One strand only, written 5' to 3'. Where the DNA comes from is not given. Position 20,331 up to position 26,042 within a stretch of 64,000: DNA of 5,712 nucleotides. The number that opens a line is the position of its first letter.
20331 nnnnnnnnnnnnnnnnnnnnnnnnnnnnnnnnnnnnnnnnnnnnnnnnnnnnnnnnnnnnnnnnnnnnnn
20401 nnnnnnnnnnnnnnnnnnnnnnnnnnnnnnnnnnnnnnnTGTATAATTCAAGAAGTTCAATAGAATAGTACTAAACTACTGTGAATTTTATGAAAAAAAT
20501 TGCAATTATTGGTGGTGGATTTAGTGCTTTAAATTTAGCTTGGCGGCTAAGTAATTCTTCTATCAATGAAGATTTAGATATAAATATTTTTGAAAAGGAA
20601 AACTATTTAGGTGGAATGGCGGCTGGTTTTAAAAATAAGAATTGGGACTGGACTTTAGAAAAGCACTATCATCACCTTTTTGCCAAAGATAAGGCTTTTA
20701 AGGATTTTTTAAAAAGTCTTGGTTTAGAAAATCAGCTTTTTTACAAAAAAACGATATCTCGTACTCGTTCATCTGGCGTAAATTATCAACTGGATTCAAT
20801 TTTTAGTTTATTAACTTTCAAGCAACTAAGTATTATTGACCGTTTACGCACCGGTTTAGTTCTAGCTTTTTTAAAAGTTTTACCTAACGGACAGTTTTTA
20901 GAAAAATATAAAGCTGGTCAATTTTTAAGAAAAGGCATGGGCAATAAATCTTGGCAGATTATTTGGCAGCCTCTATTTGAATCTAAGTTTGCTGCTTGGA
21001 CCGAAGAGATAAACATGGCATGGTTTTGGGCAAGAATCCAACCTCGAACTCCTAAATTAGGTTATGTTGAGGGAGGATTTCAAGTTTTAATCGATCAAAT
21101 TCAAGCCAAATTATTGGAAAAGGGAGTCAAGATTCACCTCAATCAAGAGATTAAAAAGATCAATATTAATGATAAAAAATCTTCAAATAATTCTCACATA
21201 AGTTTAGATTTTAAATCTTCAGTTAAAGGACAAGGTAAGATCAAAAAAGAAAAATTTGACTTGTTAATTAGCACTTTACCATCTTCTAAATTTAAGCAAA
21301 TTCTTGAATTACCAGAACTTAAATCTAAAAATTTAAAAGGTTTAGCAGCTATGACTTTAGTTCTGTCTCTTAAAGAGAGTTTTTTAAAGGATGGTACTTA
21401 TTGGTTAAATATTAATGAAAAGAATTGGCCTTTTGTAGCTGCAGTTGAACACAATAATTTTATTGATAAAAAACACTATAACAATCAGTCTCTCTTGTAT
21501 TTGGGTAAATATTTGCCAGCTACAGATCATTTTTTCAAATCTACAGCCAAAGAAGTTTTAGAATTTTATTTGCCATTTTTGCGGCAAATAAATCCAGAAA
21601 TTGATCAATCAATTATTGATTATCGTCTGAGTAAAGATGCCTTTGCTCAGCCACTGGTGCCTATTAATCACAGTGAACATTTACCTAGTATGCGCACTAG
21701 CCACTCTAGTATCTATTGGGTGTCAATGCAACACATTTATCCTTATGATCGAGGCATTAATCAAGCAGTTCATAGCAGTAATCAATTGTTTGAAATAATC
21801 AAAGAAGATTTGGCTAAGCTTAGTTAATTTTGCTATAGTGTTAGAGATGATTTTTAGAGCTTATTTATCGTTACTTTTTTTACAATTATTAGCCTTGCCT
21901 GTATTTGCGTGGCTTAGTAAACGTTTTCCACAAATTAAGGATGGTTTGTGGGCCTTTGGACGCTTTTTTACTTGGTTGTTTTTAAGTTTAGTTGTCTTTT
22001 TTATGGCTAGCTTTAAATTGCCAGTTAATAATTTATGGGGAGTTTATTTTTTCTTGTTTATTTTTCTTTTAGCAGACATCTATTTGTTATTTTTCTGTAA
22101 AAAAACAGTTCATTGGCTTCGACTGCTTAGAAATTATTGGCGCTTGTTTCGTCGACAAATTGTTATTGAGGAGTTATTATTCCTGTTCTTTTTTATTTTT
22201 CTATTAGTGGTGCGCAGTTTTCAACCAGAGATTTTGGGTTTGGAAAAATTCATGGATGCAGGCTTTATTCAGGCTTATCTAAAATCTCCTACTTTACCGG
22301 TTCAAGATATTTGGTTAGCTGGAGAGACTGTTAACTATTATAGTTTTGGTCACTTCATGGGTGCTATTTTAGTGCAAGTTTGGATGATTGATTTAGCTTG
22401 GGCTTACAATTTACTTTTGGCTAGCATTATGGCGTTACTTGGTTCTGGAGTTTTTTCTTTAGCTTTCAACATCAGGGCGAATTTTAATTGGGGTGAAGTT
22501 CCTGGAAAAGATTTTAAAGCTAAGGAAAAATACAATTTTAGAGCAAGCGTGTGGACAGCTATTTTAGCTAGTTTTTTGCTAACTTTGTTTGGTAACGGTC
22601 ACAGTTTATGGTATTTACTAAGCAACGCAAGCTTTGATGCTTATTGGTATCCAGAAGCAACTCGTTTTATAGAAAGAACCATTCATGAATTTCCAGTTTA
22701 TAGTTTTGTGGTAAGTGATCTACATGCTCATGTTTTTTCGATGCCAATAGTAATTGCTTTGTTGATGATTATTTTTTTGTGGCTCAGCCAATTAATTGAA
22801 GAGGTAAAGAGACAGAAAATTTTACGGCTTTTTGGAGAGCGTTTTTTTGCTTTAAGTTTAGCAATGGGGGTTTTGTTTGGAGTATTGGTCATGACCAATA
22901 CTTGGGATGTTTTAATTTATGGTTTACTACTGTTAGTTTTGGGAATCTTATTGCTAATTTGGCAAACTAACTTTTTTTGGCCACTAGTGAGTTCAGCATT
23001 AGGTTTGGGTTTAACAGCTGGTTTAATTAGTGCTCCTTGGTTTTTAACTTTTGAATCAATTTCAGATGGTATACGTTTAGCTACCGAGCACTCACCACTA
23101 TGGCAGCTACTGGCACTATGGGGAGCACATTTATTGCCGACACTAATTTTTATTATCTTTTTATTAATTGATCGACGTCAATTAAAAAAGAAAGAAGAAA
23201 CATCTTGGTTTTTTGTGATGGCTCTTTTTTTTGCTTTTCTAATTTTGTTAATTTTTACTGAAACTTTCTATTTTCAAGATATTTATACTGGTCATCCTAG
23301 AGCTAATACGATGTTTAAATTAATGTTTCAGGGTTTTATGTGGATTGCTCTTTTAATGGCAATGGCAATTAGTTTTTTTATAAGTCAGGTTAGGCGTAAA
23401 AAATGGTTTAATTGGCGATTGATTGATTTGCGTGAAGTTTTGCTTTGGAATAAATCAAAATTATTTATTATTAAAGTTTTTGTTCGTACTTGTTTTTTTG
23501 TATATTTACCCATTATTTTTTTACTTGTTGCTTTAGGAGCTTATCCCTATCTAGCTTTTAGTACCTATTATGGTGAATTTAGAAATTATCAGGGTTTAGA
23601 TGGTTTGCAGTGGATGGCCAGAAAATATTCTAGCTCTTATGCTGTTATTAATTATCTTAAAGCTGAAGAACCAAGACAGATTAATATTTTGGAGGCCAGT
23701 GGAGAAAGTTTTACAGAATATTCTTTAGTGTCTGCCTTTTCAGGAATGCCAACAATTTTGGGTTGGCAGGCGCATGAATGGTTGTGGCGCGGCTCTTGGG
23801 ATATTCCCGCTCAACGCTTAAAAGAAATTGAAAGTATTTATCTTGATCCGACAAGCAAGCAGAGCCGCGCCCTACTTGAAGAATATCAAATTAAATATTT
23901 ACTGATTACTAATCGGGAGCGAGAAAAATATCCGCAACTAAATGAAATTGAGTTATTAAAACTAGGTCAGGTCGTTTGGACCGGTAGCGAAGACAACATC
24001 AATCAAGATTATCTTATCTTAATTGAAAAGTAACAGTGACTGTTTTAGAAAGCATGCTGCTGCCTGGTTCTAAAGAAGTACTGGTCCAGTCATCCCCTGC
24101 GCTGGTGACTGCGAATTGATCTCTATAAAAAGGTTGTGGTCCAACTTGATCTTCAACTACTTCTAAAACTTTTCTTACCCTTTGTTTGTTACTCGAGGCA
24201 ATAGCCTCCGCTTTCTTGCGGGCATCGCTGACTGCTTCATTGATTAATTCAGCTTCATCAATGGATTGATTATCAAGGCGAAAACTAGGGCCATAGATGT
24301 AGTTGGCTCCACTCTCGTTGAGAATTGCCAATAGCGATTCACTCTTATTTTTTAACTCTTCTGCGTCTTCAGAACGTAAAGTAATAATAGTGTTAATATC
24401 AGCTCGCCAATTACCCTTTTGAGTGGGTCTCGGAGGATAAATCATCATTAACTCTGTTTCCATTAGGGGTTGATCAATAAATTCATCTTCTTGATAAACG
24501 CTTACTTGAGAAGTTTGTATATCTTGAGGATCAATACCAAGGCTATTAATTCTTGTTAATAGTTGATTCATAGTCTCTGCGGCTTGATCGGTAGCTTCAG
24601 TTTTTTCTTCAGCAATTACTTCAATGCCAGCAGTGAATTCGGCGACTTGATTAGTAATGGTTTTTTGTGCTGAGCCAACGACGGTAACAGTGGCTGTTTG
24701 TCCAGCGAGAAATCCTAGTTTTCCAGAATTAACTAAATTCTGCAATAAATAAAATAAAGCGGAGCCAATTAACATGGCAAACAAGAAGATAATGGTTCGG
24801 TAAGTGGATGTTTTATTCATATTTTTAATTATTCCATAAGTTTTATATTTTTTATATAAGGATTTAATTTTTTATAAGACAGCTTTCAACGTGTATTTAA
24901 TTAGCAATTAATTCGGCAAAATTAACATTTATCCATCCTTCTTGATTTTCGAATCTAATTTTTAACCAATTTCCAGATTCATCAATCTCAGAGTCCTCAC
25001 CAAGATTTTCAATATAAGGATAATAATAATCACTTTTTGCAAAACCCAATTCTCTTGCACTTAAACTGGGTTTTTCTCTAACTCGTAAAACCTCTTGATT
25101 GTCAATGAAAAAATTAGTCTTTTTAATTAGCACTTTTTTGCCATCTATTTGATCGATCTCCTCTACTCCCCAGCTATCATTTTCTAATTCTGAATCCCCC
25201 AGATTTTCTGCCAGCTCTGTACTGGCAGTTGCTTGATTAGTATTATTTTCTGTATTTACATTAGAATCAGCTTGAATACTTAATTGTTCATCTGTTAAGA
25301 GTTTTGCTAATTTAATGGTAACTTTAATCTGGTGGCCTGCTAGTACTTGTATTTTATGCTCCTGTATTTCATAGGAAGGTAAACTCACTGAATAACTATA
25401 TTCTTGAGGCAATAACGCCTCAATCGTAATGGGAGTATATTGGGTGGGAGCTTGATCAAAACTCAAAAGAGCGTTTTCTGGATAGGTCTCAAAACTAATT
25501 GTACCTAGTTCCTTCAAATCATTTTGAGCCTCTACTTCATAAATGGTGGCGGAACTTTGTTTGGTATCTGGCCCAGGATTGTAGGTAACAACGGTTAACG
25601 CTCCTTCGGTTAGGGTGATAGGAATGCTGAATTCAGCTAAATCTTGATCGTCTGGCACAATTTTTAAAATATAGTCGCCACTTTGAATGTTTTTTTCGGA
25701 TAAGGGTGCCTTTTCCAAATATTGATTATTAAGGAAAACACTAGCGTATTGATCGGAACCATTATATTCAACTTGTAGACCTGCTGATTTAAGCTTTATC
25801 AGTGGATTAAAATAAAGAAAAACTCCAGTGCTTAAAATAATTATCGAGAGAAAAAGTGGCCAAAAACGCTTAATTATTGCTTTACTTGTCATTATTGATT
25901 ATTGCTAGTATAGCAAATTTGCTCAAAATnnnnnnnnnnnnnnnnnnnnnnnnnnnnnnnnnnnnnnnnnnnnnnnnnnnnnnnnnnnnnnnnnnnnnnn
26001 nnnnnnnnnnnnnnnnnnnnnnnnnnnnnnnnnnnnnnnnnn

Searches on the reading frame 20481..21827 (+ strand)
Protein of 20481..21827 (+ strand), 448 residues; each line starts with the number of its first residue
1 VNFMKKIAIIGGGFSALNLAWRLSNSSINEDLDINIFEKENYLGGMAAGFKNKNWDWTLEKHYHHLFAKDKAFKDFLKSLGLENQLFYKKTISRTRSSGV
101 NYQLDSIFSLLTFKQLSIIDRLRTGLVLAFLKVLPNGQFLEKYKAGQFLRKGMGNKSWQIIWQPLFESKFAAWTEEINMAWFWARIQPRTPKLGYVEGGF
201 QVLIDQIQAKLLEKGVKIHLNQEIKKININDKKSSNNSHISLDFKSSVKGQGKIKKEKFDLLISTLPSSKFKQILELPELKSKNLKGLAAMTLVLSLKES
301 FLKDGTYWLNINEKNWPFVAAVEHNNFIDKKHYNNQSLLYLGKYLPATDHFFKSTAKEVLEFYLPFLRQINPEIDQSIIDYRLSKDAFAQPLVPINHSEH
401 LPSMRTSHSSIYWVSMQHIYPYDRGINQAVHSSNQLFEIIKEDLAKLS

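Call 9: search_protein_families(library=ncbifam, proteins=[window:20481-21827:+])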
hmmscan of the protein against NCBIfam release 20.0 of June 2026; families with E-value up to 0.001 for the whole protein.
window:20481-21827:+ (448 aa): 15 families
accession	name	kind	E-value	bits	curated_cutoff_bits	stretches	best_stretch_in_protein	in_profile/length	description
NF005560.0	PRK07233.1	equivalog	8.6e-105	351.1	252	1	6-443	2-431/435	hypothetical protein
TIGR00562.1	proto_IX_ox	equivalog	2.4e-12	46.2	97.85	1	4-166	2-161/470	protoporphyrinogen oxidase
NF005547.0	PRK07208.1-3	equivalog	1.4e-11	43.8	380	1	4-290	4-281/465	hypothetical protein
TIGR03467.1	HpnE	equivalog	3.6e-11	43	283.05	1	7-234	1-241/430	hydroxysqualene dehydroxylase HpnE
NF008845.0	PRK11883.1-5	equivalog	3.4e-10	38.8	560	1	4-179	4-185/468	protoporphyrinogen oxidase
NF005548.0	PRK07208.1-4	equivalog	7.3e-10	38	389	1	4-185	3-174/488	hypothetical protein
NF053546.1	violacein_VioA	equivalog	1.4e-09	37.8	600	1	7-53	2-48/411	flavin-dependent violacein biosynthesis tryptophan-2 monooxygenase VioA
NF058655.1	CrtID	equivalog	6.4e-08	31.9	640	1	7-89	1-76/478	bifunctional phytoene desaturase/3,4-desaturase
TIGR02731.1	phytoene_desat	equivalog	4.1e-07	29.1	569.4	1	6-90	1-80/453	15-cis-phytoene desaturase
NF009081.0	PRK12416.1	equivalog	2.1e-06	26.9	702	1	4-91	1-88/466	protoporphyrinogen oxidase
NF008843.0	PRK11883.1-3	equivalog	2.7e-06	26.8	406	1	4-166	1-152/424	protoporphyrinogen oxidase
NF008841.0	PRK11883.1-1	equivalog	6.1e-06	25.4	517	1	5-89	4-85/453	protoporphyrinogen oxidase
TIGR02733.1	desat_CrtD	equivalog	9e-06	24.6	549.7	0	195-276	226-300/492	C-3',4' desaturase CrtD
TIGR02732.1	zeta_caro_desat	equivalog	2e-05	23.7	622.15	1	6-242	1-260/474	9,9'-di-cis-zeta-carotene desaturase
NF005549.0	PRK07208.1-5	equivalog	0.00015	20.4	587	1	5-79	5-77/534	hypothetical protein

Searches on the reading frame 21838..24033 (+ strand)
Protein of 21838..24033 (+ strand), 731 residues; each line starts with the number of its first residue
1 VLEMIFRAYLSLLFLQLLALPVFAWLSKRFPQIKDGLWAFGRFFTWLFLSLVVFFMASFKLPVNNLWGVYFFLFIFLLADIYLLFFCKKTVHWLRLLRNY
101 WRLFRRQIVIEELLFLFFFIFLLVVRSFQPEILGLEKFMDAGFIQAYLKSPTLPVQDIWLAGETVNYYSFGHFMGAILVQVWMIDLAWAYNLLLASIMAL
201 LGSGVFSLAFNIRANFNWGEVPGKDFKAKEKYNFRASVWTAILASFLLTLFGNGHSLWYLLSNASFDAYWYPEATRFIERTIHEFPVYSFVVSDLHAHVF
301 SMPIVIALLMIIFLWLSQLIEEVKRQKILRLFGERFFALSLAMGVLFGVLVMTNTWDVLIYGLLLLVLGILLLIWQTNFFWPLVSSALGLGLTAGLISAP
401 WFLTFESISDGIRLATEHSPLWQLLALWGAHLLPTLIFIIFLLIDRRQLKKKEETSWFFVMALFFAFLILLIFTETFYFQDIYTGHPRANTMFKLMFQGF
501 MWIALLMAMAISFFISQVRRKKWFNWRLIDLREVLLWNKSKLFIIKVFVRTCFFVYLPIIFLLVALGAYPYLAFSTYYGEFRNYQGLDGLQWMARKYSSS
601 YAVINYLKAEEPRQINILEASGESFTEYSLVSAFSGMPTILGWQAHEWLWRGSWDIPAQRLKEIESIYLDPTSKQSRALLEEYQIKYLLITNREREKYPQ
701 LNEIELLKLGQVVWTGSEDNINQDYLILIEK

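Call 8: search_protein_families(library=ncbifam, proteins=[window:21838-24033:+])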
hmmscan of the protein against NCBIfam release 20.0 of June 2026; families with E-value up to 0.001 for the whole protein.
window:21838-24033:+ (731 aa): 1 family
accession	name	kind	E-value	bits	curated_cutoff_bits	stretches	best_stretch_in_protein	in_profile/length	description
TIGR03662.1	Chlor_Arch_YYY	subfamily_domain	1.6e-105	354.4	300.25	2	12-457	9-439/727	chlor_Arch_YYY domain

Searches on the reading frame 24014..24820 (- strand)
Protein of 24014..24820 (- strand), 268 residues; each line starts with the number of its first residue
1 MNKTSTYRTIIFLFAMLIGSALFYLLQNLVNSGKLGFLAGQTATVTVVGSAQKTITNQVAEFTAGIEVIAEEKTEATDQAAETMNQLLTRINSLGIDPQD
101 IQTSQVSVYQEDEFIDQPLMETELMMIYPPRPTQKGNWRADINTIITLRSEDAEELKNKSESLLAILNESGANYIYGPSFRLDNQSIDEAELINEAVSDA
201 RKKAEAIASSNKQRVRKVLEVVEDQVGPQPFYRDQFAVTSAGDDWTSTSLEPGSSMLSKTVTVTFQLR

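Call 8: search_protein_families(library=ncbifam, proteins=[window:24014-24820:-])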
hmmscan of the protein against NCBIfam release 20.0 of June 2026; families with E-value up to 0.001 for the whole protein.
window:24014-24820:- (268 aa): 1 family
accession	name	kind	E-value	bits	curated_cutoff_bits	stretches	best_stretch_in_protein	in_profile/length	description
NF008299.0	PRK11087.1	equivalog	2.4e-09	36.9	249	1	42-108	29-95/238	oxidative stress defense protein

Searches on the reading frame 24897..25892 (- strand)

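Call 8: search_protein_families(library=ncbifam, proteins=[window:24897-25892:-])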
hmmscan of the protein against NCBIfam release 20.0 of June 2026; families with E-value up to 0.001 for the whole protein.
window:24897-25892:- (331 aa): 0 families

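Call 44: search_protein_families(library=pfam, proteins=[window:24897-25892:-], max_evalue=0.001)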
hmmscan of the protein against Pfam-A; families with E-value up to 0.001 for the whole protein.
window:24897-25892:- (331 aa): 2 families
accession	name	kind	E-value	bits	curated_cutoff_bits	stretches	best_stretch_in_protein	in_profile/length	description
PF08308.17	PEGA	-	3.3e-08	33.8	20.8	1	130-197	2-69/71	PEGA domain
PF08239.17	SH3_3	-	1.1e-06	29.2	27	1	268-322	2-49/54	Bacterial SH3 domain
